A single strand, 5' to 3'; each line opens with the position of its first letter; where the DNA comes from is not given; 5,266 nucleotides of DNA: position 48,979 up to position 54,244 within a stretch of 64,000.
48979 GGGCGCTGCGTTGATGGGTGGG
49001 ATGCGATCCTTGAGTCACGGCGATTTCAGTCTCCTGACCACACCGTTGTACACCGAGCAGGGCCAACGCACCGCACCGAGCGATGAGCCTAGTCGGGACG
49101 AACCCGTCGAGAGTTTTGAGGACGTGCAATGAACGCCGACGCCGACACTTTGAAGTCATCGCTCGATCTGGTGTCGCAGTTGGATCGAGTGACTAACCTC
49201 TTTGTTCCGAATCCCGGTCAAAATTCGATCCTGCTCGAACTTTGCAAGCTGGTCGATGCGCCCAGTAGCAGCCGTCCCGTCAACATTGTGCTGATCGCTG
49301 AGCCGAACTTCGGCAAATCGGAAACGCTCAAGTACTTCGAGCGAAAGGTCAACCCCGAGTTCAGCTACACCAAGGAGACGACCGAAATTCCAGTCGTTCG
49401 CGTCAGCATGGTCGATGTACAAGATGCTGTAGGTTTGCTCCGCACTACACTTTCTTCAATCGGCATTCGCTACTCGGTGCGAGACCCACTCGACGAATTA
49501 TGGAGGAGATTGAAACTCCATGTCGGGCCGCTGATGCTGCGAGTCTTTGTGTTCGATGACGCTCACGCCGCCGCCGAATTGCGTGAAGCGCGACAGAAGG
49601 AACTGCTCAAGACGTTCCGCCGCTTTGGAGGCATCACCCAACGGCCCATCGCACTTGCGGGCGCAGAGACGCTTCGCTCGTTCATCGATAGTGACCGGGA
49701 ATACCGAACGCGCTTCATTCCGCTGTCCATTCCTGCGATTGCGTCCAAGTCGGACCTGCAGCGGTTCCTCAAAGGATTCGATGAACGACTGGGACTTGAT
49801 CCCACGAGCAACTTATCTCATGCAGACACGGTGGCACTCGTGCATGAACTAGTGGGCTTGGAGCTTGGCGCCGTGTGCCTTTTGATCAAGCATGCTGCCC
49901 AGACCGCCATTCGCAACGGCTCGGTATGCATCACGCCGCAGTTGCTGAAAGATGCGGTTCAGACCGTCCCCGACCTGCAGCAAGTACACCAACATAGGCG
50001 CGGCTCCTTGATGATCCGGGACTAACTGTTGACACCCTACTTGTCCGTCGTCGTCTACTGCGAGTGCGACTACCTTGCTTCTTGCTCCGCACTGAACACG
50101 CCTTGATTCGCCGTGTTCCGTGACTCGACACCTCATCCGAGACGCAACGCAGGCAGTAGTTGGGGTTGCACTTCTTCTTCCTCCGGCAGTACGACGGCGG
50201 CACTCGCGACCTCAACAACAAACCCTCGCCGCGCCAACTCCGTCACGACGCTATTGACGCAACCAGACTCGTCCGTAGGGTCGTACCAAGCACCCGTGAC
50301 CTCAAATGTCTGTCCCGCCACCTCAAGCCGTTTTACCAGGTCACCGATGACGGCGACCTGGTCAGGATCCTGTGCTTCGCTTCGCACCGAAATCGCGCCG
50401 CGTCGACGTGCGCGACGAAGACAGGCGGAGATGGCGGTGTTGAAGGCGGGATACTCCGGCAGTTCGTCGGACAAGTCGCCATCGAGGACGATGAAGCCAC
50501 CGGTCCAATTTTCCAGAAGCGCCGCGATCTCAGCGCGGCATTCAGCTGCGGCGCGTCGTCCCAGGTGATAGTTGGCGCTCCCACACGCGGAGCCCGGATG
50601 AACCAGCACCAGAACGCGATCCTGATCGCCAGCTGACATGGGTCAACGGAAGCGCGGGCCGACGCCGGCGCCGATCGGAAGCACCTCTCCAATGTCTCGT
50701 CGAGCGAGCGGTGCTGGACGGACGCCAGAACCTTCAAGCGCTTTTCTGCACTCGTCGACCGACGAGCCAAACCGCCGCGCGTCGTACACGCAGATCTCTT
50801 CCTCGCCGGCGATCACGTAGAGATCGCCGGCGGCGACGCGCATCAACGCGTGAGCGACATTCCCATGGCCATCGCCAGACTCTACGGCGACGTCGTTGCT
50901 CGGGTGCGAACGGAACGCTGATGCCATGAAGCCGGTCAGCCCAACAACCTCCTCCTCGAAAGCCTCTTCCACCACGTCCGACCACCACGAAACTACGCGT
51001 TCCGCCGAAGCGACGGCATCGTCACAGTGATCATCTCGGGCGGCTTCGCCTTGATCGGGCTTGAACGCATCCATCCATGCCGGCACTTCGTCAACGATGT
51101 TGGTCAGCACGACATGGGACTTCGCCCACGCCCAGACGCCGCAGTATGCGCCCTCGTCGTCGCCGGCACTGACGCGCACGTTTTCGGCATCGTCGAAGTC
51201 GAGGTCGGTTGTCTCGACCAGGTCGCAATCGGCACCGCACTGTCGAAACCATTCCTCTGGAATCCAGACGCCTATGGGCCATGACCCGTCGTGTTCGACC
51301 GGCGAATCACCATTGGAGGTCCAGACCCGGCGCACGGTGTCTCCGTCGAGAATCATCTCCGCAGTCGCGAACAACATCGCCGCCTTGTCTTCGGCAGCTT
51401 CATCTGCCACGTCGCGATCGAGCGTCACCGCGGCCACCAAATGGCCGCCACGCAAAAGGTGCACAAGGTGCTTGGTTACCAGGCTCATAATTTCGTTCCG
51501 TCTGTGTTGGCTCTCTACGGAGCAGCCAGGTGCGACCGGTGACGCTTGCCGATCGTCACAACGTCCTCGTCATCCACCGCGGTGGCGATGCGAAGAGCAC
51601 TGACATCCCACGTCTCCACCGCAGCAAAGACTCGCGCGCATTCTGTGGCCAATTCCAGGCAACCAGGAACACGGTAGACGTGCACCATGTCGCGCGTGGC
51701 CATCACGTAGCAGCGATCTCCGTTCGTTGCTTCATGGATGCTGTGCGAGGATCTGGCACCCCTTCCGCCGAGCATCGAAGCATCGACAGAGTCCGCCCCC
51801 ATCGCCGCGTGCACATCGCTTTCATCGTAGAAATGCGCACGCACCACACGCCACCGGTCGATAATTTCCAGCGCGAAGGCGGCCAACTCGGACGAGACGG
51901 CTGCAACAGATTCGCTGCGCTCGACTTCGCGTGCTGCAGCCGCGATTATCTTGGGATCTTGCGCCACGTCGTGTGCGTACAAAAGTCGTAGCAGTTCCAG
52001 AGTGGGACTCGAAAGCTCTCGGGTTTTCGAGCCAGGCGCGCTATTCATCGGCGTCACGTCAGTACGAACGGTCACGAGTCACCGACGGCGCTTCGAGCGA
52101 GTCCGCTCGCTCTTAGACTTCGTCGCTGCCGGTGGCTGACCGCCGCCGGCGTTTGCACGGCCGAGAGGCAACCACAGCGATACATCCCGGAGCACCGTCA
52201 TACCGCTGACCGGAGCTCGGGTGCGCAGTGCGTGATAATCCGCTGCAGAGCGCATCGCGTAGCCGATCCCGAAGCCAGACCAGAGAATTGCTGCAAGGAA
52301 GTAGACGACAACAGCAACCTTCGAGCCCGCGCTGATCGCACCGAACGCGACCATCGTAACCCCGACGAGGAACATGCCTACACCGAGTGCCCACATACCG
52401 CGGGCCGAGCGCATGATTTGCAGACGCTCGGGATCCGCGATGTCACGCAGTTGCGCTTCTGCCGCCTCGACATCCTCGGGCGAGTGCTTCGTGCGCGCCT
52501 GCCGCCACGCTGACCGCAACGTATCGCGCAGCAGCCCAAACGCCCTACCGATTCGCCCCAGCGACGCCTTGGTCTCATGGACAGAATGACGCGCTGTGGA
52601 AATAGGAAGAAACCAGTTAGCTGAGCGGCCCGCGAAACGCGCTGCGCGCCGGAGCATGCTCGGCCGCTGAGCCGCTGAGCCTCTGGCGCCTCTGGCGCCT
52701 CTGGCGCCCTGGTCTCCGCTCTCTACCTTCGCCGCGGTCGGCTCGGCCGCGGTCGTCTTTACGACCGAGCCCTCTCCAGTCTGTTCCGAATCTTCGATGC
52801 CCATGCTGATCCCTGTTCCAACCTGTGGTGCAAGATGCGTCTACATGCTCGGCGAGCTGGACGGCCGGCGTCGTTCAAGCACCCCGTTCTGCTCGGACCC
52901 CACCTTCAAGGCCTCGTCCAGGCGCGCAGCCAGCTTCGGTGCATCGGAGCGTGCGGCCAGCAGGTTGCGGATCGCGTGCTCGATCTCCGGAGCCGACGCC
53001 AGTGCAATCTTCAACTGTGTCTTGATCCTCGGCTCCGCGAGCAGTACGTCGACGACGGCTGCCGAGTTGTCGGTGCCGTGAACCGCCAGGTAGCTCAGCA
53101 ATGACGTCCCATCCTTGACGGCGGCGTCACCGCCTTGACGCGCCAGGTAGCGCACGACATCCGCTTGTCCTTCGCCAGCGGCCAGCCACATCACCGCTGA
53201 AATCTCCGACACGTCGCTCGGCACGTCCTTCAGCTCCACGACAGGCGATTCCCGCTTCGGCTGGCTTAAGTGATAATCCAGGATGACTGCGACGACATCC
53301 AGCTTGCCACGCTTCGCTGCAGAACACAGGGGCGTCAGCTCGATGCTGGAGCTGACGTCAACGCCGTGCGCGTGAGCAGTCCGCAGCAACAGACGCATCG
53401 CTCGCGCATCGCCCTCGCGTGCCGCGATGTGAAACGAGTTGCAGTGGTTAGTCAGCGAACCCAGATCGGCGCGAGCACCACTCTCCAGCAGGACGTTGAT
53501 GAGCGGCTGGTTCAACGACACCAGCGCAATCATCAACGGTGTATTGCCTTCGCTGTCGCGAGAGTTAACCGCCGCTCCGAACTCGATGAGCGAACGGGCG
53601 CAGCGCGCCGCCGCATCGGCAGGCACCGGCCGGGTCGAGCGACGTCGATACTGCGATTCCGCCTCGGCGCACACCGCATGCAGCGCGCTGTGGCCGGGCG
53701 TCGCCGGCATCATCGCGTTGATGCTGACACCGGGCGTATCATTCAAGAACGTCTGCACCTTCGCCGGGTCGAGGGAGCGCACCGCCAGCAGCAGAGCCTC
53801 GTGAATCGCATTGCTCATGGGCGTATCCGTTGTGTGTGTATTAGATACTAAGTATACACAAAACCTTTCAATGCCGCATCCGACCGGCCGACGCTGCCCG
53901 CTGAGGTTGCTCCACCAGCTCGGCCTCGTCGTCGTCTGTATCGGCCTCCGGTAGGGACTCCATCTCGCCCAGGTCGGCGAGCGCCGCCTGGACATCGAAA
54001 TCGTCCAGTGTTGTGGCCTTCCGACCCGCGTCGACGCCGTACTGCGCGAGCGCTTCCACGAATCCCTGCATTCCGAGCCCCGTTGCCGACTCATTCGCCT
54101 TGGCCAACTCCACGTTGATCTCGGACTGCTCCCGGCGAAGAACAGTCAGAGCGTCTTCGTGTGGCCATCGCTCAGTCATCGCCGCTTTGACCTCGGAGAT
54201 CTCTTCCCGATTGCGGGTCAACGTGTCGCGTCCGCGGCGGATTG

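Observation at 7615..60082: Element-wide 26-bp inverted-repeat operator family (GTGYGTA-N12-TACRCAC) overlapping -10 elements of at least six promoters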

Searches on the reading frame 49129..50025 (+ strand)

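Call 27: search_protein_families(library=pfam, proteins=[window:49129-50025:+], max_evalue=0.01)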
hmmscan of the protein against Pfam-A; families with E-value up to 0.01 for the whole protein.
window:49129-50025:+ (298 aa): 2 families
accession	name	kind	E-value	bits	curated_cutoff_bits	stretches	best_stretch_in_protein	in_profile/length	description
PF05621.17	TniB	-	8.8e-23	81.2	22.4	1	25-202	10-185/189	Bacterial TniB protein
PF13401.12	AAA_22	-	2.1e-07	31.8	27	1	52-183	7-127/130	AAA domain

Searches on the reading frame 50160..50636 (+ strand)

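Call 27: search_protein_families(library=pfam, proteins=[window:50160-50636:+], max_evalue=0.01)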
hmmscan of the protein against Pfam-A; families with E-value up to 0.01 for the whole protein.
window:50160-50636:+ (158 aa): 0 families

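Call 83: search_protein_families(library=ncbifam, proteins=[window:50160-50636:+], max_evalue=10)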
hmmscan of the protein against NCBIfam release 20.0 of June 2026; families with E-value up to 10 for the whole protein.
window:50160-50636:+ (158 aa): 0 families

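Call 84: search_protein_families(library=phrogs, proteins=[window:50160-50636:+], max_evalue=1)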
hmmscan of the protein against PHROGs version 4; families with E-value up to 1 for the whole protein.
window:50160-50636:+ (158 aa): 1 family
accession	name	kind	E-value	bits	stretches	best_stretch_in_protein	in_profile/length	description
phrog_20394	-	unknown function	0.13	13.1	1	6-34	13-41/45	-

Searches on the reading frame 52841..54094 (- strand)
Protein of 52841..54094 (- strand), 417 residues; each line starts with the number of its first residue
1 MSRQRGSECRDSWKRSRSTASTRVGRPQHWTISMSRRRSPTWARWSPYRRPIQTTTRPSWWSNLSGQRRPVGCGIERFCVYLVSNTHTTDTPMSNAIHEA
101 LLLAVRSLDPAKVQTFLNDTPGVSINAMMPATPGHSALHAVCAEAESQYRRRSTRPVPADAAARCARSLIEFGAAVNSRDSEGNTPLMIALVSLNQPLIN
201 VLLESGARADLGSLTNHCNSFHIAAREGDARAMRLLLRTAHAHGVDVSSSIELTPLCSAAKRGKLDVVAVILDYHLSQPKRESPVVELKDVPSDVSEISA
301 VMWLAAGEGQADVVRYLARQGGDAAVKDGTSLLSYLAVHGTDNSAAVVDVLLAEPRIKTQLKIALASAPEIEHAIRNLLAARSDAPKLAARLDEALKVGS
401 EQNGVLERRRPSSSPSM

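Call 9: search_protein_families(library=pfam, proteins=[window:52841-54094:-], max_evalue=0.01)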
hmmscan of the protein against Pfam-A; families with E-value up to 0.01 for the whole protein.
window:52841-54094:- (417 aa): 6 families
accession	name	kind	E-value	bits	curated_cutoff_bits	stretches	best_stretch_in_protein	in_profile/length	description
PF12796.13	Ank_2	-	1.6e-19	70.7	27.3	3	103-209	3-86/90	Ankyrin repeats (3 copies)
PF13857.12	Ank_5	-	5.1e-11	43.1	27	0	253-278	17-46/56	Ankyrin repeats (many copies)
PF00023.36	Ank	-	1.4e-10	41.3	21.1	0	183-211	2-28/33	Ankyrin repeat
PF13637.12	Ank_4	-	8e-09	36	22.7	0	165-191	12-38/50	Ankyrin repeats (many copies)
PF13606.12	Ank_3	-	1.4e-08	34.6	22.3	0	218-247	3-28/30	Ankyrin repeat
PF24521.3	Ank_KRIT1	-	1.5e-05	25.2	80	1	215-282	44-115/149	KRIT1 ankyrin-repeats domain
